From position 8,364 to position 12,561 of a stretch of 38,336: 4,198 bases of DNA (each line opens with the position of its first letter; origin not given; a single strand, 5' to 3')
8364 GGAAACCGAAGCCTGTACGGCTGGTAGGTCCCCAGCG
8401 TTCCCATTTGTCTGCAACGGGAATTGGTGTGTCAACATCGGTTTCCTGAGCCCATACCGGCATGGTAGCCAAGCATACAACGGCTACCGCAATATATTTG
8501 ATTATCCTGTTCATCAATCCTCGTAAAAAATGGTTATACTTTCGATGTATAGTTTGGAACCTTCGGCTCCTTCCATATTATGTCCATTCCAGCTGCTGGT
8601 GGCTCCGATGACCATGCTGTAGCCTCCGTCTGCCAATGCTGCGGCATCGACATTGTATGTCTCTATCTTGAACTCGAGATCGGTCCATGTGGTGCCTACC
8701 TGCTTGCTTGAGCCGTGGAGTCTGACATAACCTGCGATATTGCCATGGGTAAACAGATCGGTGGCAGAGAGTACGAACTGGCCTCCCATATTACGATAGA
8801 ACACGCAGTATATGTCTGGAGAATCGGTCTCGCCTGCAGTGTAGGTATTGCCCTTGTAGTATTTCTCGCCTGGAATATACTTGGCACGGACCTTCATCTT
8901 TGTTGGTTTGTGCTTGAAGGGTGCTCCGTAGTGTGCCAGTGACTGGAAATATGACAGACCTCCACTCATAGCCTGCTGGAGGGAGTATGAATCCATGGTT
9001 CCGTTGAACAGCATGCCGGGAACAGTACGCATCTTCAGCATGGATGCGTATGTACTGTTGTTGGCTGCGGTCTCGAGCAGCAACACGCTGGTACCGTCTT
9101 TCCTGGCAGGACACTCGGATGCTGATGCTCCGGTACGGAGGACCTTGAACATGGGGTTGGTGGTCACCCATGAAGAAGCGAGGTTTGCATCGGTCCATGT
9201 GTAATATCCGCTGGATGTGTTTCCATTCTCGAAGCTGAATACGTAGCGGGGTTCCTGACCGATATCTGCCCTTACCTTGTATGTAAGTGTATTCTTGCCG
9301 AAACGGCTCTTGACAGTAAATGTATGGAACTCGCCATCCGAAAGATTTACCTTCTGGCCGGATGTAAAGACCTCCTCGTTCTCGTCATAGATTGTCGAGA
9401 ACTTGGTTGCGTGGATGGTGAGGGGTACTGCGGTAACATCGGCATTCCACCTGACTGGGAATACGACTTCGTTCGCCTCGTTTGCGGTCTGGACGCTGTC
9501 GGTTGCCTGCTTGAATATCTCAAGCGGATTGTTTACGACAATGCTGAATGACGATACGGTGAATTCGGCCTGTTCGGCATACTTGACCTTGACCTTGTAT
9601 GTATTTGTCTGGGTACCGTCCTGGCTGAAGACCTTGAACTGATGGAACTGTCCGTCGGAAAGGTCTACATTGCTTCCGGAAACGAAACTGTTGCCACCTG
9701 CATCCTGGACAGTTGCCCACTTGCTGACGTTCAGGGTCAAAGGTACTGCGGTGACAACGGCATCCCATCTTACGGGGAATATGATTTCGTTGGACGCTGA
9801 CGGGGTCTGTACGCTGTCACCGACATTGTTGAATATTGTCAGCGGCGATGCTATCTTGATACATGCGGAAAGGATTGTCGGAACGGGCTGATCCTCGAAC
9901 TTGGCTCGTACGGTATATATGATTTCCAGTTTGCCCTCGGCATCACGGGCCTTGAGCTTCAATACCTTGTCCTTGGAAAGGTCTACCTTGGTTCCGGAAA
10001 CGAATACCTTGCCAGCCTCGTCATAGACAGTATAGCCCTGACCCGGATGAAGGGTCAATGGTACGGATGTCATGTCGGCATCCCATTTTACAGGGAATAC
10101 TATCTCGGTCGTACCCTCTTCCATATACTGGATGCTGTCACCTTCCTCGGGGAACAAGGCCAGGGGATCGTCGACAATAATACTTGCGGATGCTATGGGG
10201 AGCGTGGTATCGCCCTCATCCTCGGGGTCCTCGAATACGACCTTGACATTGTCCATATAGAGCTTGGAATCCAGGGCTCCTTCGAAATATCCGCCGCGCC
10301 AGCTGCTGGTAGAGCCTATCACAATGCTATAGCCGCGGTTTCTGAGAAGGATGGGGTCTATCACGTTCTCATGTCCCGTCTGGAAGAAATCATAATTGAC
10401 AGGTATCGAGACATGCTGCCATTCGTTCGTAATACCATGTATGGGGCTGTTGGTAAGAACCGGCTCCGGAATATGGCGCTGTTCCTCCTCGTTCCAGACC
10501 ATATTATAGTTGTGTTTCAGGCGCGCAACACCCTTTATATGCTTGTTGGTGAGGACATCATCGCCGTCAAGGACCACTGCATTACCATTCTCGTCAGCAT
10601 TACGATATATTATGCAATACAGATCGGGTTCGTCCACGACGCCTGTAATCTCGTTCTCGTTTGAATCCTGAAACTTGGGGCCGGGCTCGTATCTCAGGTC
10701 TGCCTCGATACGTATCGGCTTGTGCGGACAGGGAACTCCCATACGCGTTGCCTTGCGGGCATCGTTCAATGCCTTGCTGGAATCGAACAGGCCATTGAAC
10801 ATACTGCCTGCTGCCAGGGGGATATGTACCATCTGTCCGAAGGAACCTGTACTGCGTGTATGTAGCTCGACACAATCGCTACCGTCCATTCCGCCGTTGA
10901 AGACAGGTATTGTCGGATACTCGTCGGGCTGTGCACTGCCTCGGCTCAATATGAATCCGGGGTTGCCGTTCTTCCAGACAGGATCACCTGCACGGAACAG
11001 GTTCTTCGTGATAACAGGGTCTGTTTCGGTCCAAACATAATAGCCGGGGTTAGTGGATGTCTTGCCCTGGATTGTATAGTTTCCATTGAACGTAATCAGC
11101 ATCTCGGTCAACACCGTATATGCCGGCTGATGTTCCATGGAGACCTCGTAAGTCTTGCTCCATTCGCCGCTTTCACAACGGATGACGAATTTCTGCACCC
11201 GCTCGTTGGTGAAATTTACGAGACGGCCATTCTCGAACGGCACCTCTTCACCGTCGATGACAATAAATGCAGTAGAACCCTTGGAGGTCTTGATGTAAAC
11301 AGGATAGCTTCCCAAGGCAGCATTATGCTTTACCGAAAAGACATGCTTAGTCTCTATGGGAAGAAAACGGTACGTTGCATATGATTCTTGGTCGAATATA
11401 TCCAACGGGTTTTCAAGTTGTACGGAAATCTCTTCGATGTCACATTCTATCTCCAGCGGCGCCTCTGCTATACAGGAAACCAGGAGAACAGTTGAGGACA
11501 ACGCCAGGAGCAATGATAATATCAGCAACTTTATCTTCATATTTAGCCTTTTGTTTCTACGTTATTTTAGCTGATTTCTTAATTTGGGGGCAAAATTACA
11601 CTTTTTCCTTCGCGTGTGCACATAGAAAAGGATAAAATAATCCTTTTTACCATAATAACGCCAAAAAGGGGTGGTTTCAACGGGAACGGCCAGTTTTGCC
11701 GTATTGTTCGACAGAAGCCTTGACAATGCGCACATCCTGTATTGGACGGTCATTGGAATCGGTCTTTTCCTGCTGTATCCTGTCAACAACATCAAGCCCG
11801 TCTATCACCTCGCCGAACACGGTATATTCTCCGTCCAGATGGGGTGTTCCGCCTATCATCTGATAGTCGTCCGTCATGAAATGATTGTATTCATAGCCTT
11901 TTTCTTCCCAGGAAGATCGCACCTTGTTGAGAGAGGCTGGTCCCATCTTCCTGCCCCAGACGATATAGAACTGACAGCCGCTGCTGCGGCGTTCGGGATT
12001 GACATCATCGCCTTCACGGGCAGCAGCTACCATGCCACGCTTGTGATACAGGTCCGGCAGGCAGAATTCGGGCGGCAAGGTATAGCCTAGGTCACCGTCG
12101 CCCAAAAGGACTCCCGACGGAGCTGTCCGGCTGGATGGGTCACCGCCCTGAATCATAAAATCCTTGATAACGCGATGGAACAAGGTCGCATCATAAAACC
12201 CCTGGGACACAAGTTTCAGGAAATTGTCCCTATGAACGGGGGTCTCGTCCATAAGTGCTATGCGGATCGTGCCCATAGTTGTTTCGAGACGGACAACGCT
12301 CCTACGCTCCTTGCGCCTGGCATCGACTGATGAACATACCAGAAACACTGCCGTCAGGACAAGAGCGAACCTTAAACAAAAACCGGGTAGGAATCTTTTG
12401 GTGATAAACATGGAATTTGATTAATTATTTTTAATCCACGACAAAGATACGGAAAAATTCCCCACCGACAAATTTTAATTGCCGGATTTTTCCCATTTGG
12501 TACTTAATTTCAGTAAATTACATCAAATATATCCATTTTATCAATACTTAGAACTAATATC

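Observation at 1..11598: Five-gene surface-protein operon built from function-unknown PCMD-like and calycin-like modules, with three different anchoring modes plus its own beta-barrel and membrane regulator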

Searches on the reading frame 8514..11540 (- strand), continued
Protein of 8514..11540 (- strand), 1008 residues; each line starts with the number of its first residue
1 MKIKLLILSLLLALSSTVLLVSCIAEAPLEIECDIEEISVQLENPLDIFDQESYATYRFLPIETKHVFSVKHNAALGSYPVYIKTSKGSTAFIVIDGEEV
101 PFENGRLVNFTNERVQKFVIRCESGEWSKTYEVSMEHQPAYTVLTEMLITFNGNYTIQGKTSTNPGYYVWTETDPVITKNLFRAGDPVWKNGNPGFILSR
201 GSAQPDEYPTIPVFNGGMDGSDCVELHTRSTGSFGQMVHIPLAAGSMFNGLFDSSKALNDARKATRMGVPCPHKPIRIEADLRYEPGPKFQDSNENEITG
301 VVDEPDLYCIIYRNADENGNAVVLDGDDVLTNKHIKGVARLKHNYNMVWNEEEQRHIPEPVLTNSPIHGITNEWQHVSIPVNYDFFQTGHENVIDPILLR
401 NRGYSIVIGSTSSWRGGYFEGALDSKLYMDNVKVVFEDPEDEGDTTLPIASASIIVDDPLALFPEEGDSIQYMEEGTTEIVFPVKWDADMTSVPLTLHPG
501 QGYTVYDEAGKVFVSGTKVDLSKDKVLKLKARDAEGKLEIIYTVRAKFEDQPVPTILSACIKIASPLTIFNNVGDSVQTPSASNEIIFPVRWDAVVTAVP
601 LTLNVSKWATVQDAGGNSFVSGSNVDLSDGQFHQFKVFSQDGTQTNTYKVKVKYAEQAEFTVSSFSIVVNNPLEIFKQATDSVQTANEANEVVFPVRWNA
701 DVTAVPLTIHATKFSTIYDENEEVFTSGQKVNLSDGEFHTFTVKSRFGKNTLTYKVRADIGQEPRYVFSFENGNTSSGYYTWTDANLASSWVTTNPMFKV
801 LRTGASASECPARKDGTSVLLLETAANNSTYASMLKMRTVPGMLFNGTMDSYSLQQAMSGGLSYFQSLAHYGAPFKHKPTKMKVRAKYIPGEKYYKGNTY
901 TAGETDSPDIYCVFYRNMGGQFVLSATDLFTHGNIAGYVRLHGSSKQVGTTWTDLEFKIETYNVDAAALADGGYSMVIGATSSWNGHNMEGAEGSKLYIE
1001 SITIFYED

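Call 73: list_cluster_members(proteins=[P0165, window:8517-11540:-, window:4704-7610:-, window:1003-4647:-, window:7669-8514:-])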
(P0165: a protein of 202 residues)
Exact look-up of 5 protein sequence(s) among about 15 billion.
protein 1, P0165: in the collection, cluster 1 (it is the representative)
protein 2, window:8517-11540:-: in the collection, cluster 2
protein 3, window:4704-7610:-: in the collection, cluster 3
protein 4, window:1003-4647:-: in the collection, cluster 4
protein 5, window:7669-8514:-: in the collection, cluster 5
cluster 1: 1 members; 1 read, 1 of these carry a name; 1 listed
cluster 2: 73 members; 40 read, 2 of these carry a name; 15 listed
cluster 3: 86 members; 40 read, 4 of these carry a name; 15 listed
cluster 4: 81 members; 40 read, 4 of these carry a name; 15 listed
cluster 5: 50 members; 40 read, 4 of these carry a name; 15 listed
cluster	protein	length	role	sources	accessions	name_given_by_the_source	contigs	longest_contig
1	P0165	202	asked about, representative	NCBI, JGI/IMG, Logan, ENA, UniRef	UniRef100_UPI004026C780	calycin-like domain-containing protein n=1 Tax=Segatella hominis TaxID=2518605 ...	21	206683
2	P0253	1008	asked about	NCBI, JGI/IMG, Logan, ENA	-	-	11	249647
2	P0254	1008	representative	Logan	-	-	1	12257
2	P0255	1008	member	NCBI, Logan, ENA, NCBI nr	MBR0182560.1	MAG: PCMD domain-containing protein [Bacteroidaceae bacterium] | PCMD domain-containing protein [Bacteroidaceae bacterium]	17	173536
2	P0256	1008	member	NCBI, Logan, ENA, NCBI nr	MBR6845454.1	MAG: PCMD domain-containing protein [Bacteroidaceae bacterium] | PCMD domain-containing protein [Bacteroidaceae bacterium]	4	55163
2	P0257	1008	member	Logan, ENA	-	-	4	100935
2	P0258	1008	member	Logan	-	-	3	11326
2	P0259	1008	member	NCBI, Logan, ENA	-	-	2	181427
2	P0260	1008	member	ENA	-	-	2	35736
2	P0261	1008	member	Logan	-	-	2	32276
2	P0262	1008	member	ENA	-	-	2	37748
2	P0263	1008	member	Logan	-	-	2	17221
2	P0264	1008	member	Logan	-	-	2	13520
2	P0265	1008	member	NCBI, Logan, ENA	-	-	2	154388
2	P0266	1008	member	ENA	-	-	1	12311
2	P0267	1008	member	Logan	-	-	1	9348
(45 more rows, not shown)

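Call 82: search_protein_families(library=pfam, proteins=[L007:11805-13628:+, L017:11344-12498:+], max_evalue=0.01)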
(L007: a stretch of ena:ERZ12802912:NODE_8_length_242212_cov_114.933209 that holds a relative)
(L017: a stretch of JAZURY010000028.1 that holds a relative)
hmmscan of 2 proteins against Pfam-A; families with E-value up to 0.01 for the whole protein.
L007:11805-13628:+ (608 aa): 2 families
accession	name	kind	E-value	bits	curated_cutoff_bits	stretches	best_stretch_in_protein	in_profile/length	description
PF07523.18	Big_3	-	2.5e-06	28.1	21.2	2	166-236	2-68/68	Bacterial Ig-like domain (group 3)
PF01336.31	tRNA_anti-codon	-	0.0011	19.3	27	1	483-557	1-67/75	OB-fold nucleic acid binding domain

L017:11344-12498:+ (385 aa): 2 families
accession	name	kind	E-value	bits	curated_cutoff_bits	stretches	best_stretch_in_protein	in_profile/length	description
PF07523.18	Big_3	-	0.00029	21.5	21.2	1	164-230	6-68/68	Bacterial Ig-like domain (group 3)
PF20130.4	DUF6520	-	0.0033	18.2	25.4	0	1-33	1-38/83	Family of unknown function (DUF6520)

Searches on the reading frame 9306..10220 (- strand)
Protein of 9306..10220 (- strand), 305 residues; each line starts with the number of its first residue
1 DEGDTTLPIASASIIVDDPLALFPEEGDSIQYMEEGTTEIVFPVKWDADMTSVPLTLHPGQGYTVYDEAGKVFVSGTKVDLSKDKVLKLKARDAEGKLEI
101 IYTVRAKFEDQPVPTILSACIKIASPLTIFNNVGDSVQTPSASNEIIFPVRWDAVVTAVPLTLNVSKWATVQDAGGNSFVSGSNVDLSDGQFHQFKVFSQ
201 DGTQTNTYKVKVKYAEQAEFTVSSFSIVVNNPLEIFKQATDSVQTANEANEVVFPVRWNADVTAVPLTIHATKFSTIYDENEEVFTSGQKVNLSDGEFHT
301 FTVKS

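Call 82: search_protein_families(library=pfam, proteins=[window:9306-10220:-], max_evalue=0.01)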
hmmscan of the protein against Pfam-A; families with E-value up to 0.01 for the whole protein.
window:9306-10220:- (305 aa): 2 families
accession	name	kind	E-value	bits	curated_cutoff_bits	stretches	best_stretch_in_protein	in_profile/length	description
PF19755.4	DUF6242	-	0.00055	20.3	29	1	157-217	56-123/217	Domain of unknown function (DUF6242)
PF12733.13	Cadherin-like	-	0.0027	18.5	24.2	0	173-212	46-86/89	Cadherin-like beta sandwich domain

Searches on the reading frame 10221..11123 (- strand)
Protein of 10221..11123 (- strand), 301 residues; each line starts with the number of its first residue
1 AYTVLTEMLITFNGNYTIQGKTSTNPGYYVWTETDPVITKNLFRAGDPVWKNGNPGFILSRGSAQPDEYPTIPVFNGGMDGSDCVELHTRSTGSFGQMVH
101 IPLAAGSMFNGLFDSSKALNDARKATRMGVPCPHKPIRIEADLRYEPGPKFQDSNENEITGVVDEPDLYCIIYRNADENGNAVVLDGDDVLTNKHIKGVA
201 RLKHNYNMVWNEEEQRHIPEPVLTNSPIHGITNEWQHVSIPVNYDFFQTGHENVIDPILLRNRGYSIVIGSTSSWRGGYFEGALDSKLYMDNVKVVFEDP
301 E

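Call 102: search_solved_structures(query=A4, max_evalue=0.001, show_alignments=2)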
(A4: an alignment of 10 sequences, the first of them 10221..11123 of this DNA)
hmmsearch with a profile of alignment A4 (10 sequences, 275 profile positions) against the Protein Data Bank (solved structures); distinct sequences matched with E-value up to 0.001: 4.
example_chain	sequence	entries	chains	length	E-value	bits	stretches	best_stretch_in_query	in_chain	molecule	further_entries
4het_A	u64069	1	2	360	9.2e-71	241.5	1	2-275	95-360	HYPOTHETICAL GLYCOSIDE HYDROLASE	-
4jrl_A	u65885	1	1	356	2.3e-68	233.7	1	2-274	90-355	putative glycoside hydrolase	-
3hbz_A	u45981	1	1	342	1.5e-62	214.6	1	3-273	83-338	putative glycoside hydrolase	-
3s30_A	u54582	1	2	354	2.8e-60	207.1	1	2-274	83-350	Hypothetical glycoside hydrolase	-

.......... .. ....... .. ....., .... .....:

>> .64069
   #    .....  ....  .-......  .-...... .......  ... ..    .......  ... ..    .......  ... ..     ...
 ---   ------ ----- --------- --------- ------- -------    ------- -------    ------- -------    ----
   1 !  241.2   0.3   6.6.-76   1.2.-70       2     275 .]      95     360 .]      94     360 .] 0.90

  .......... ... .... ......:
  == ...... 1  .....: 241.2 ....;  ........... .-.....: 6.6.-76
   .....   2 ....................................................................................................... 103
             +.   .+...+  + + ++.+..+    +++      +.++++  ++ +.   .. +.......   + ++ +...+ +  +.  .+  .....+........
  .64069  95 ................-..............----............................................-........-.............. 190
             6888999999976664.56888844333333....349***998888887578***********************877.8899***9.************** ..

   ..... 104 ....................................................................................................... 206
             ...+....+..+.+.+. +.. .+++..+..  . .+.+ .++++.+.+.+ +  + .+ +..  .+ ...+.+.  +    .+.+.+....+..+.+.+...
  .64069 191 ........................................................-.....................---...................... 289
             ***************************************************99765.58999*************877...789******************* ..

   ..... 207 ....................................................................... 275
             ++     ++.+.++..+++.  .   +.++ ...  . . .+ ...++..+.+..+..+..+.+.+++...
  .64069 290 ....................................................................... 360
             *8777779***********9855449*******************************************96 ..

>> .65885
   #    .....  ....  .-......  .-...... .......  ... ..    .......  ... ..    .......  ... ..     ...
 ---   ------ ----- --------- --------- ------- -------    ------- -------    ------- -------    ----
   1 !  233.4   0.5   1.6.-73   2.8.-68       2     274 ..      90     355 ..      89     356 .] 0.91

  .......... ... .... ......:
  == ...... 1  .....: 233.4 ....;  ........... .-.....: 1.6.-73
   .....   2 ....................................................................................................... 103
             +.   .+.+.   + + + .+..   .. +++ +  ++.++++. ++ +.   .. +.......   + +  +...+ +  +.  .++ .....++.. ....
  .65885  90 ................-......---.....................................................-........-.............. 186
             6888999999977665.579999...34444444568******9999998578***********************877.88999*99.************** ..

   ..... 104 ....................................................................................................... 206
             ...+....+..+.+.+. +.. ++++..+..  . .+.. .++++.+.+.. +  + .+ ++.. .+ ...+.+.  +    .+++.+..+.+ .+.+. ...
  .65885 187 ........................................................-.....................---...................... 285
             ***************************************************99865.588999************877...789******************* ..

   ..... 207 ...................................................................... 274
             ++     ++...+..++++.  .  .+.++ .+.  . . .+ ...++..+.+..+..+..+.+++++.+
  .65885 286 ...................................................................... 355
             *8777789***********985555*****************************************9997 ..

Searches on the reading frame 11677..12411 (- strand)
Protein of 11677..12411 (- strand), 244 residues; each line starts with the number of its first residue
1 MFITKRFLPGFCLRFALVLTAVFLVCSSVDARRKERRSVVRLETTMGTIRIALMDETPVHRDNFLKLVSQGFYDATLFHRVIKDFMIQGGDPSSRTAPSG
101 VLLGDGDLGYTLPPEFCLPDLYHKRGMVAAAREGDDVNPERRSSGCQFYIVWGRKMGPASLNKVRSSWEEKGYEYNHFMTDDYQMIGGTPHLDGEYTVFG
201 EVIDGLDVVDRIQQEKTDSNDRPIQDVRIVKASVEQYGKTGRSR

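Call 107: search_protein_families(library=pfam, proteins=[window:11677-12411:-], max_evalue=0.00001)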
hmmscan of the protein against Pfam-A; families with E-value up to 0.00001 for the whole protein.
window:11677-12411:- (244 aa): 1 family
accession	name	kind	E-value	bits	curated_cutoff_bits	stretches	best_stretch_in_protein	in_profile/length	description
PF00160.26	Pro_isomerase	-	5.3e-42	144.2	21.7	1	40-234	2-159/159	Cyclophilin type peptidyl-prolyl cis-trans isomerase/CLD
